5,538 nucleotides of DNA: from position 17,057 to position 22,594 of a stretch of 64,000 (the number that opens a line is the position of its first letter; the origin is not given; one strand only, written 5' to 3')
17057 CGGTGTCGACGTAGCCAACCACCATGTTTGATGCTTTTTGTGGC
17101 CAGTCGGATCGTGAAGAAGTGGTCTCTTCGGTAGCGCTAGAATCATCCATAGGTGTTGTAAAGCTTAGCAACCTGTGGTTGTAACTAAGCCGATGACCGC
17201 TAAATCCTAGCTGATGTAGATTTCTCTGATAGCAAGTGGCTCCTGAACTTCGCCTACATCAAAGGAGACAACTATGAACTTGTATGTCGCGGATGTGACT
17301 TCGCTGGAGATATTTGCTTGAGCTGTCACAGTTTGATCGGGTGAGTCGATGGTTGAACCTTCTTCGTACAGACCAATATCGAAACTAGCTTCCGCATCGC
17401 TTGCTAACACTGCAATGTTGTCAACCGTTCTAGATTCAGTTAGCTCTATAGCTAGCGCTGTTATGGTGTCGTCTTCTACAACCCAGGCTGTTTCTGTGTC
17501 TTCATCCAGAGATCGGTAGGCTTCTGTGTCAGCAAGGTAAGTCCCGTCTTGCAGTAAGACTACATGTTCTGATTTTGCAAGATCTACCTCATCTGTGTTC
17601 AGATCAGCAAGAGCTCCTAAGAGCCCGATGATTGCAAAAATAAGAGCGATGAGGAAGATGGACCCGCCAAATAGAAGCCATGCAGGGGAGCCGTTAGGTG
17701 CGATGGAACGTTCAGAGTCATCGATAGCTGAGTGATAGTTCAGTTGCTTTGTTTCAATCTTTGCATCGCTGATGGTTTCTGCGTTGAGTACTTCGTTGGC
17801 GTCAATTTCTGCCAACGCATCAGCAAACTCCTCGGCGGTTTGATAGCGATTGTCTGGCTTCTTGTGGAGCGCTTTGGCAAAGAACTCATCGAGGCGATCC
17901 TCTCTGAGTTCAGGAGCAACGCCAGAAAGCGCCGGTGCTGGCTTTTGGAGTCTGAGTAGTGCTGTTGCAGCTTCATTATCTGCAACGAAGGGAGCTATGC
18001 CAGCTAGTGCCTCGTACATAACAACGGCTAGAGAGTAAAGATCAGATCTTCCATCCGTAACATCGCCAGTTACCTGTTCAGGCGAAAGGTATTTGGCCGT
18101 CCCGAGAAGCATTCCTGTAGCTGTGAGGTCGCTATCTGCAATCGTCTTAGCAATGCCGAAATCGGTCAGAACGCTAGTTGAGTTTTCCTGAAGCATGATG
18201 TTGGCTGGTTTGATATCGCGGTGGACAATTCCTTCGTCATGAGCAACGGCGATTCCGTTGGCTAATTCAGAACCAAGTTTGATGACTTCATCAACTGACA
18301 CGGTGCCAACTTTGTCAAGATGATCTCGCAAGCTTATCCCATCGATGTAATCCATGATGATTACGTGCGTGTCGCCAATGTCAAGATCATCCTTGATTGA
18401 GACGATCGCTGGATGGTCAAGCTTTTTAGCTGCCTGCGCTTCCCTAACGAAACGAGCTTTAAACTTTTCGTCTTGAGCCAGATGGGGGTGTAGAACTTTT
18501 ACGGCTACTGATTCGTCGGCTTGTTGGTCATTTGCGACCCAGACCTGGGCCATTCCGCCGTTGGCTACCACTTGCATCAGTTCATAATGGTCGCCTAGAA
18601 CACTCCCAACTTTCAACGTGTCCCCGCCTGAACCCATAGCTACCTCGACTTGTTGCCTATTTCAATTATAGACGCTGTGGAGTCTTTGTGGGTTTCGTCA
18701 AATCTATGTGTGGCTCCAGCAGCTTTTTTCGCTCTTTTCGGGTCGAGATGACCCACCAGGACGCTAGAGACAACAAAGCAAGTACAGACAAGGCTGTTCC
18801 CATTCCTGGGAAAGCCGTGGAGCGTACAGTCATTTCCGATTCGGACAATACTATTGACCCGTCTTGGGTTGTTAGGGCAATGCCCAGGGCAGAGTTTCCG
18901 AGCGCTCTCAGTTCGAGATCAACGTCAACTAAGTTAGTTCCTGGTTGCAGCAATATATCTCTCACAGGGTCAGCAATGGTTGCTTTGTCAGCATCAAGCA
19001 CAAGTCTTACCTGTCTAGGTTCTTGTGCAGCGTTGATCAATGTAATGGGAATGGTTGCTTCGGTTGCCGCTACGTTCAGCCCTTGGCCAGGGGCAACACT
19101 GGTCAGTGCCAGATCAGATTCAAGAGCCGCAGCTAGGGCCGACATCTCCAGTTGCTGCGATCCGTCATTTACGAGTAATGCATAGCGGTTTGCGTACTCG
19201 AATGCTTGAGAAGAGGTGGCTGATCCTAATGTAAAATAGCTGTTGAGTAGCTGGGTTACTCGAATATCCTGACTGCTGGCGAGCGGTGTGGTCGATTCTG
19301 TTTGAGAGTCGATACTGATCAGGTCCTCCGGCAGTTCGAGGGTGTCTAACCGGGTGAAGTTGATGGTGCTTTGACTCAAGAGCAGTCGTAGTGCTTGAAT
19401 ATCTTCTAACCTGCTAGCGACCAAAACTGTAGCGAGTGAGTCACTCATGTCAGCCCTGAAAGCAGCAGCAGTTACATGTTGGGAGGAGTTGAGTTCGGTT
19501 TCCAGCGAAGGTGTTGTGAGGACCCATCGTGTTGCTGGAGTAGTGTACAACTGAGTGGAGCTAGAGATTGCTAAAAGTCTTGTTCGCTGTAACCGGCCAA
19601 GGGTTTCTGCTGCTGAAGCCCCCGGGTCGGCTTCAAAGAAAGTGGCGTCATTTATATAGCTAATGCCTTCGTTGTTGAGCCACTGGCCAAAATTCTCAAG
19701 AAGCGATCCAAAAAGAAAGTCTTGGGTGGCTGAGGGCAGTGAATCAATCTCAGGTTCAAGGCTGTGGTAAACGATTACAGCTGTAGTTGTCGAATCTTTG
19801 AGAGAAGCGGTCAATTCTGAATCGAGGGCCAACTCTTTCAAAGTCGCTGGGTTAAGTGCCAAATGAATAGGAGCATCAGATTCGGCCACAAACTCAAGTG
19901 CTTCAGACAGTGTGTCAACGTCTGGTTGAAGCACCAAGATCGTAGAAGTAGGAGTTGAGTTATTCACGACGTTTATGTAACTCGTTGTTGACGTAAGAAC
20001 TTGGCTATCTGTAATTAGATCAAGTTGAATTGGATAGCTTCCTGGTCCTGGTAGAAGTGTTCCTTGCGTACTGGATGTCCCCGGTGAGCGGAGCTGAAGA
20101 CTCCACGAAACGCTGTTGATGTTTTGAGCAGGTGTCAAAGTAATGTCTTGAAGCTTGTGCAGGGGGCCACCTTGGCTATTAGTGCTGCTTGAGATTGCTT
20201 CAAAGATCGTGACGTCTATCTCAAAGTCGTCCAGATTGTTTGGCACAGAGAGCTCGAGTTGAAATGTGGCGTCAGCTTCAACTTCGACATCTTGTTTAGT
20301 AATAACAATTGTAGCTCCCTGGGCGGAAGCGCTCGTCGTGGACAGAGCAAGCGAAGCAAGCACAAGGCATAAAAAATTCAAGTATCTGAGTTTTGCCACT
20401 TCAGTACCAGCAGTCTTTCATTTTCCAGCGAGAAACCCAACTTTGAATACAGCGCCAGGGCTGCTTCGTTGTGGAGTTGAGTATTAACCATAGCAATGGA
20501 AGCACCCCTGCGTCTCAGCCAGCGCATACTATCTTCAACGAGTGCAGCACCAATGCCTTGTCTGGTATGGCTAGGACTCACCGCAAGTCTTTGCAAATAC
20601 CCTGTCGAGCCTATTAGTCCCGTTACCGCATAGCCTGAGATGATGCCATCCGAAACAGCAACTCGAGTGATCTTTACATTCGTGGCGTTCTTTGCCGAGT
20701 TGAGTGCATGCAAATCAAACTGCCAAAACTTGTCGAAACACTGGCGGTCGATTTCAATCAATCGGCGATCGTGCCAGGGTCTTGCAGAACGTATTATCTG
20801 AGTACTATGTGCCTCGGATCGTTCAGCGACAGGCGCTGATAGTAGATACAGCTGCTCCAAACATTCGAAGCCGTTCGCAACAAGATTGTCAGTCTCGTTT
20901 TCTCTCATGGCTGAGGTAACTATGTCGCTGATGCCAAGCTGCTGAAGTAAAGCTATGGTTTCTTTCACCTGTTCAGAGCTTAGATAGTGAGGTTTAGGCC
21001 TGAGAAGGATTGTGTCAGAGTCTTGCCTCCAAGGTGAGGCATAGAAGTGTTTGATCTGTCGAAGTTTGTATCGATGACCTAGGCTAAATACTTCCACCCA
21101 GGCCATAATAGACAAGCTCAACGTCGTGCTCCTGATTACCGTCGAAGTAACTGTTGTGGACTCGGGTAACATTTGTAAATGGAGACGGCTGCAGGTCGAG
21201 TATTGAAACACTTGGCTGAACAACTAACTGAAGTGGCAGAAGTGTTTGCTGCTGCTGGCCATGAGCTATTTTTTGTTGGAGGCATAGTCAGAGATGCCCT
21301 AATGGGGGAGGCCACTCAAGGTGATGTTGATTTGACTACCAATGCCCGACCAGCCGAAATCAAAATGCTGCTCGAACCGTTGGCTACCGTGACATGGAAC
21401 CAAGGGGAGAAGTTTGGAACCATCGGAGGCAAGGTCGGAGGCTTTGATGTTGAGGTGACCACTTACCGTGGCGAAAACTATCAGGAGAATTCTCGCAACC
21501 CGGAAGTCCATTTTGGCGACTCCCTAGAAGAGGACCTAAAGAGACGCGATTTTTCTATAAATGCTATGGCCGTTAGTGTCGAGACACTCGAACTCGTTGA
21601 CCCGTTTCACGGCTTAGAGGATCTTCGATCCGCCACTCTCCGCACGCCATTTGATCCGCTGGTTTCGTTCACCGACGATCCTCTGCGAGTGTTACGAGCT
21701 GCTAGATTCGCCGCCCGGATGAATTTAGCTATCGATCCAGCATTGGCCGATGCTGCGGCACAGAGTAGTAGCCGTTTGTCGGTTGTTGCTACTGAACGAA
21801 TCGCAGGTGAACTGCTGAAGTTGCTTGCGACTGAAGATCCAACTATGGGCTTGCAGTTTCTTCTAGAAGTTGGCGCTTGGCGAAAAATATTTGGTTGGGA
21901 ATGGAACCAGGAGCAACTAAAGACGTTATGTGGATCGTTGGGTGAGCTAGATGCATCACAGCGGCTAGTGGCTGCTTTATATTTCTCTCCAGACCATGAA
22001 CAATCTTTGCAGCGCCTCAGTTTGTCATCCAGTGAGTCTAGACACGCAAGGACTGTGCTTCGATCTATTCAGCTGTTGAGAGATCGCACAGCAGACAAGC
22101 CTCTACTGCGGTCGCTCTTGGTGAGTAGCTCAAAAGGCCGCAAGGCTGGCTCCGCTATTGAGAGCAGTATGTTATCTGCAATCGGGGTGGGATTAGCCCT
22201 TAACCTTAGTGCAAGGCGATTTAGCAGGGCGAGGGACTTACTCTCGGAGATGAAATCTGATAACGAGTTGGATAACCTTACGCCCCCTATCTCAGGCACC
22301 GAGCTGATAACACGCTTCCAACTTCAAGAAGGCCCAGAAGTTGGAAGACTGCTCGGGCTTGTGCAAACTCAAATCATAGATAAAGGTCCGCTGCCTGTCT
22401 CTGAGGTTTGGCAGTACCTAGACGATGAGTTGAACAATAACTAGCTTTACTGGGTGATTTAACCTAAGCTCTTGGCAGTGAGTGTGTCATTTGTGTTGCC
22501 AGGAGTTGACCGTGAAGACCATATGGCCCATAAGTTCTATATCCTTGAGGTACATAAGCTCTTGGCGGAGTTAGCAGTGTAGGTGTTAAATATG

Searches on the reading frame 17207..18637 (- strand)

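Call 72: search_protein_families(library=pfam, proteins=[window:17207-18637:-], max_evalue=0.0001)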
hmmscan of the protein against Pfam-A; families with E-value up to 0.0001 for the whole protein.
window:17207-18637:- (476 aa): 5 families
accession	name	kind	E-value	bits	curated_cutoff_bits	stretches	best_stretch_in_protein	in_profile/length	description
PF00069.31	Pkinase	-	4.1e-43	148.1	31.7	1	18-268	1-255/263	Protein kinase domain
PF07714.23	PK_Tyr_Ser-Thr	-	2.6e-31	109.3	23.1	1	21-265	4-249/258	Protein tyrosine and serine/threonine kinase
PF03109.22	ABC1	-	2.8e-12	46.8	22.9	1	86-168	138-219/244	ABC1 atypical kinase-like domain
PF01636.29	APH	-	7.5e-05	23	23.2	0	132-163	165-197/239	Phosphotransferase enzyme family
PF17667.7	Pkinase_fungal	-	7.7e-05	22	24.1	0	133-203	304-379/387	Fungal protein kinase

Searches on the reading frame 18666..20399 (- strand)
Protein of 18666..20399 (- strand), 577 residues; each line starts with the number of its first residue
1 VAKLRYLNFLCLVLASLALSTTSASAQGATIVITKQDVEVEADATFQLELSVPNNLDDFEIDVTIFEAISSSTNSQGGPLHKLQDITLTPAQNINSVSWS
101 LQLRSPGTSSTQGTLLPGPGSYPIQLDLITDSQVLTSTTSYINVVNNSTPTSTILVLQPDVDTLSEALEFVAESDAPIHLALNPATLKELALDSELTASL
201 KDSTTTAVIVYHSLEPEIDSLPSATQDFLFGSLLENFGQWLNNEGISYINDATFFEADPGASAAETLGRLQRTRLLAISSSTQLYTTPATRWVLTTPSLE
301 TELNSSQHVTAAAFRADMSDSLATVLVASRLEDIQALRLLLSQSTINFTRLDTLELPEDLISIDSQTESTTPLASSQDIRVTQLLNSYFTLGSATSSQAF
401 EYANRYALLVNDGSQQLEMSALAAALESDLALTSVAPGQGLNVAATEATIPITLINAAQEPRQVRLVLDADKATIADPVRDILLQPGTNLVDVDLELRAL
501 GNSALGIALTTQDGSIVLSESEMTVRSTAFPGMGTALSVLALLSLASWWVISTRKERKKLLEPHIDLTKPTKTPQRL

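Call 72: search_protein_families(library=pfam, proteins=[window:18666-20399:-], max_evalue=0.0001)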
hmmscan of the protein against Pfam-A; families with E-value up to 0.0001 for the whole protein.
window:18666-20399:- (577 aa): 0 families

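Call 83: search_protein_families(library=pfam, proteins=[window:18666-20399:-], max_evalue=0.5)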
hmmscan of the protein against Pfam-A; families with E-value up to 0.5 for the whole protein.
window:18666-20399:- (577 aa): 1 family
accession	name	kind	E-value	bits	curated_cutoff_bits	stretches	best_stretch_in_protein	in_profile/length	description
PF08174.17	Anillin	-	0.069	14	24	1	29-112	46-121/140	Cell division protein anillin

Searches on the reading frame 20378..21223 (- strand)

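Call 73: search_protein_families(library=pfam, proteins=[window:20378-21223:-], max_evalue=0.0001)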
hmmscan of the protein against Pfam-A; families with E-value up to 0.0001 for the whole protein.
window:20378-21223:- (281 aa): 5 families
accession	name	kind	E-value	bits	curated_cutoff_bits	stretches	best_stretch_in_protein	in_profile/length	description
PF00583.31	Acetyltransf_1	-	4.7e-16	59.6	20.7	1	155-264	4-116/116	Acetyltransferase (GNAT) family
PF13508.13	Acetyltransf_7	-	8.5e-12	45.7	27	1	188-265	7-83/84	Acetyltransferase (GNAT) domain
PF08445.16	FR47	-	6.7e-09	36.1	22.1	1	207-270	21-83/86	FR47-like protein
PF13673.13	Acetyltransf_10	-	5.3e-07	30.1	23.6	1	187-265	34-108/128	Acetyltransferase (GNAT) domain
PF24553.2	Rv0428c_C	-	2.1e-05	24.7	27.2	1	210-266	162-217/224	Probable histone acetyltransferase Rv0428c C-terminal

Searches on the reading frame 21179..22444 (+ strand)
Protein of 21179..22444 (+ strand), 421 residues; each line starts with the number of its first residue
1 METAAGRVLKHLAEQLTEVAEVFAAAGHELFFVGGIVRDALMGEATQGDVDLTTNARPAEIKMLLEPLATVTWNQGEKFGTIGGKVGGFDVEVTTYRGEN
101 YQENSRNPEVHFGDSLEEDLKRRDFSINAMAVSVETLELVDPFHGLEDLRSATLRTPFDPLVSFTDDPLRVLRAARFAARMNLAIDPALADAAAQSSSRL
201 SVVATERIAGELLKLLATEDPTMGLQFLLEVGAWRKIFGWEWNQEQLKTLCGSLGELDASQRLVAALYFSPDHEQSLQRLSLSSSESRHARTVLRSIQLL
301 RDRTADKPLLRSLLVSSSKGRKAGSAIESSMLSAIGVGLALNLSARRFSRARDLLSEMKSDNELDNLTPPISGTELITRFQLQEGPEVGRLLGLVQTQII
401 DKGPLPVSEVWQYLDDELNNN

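Call 40: search_protein_families(library=pfam, proteins=[window:21179-22444:+], max_evalue=0.001)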
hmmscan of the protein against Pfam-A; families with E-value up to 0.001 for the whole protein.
window:21179-22444:+ (421 aa): 2 families
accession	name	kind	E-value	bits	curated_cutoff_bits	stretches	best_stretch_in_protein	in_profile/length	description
PF01743.26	PolyA_pol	-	2.1e-33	115.8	23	1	30-155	1-126/126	Poly A polymerase head domain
PF12627.12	PolyA_pol_RNAbd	-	5.5e-08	32.9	22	1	182-238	1-57/64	Probable RNA and SrmB- binding site of polymerase A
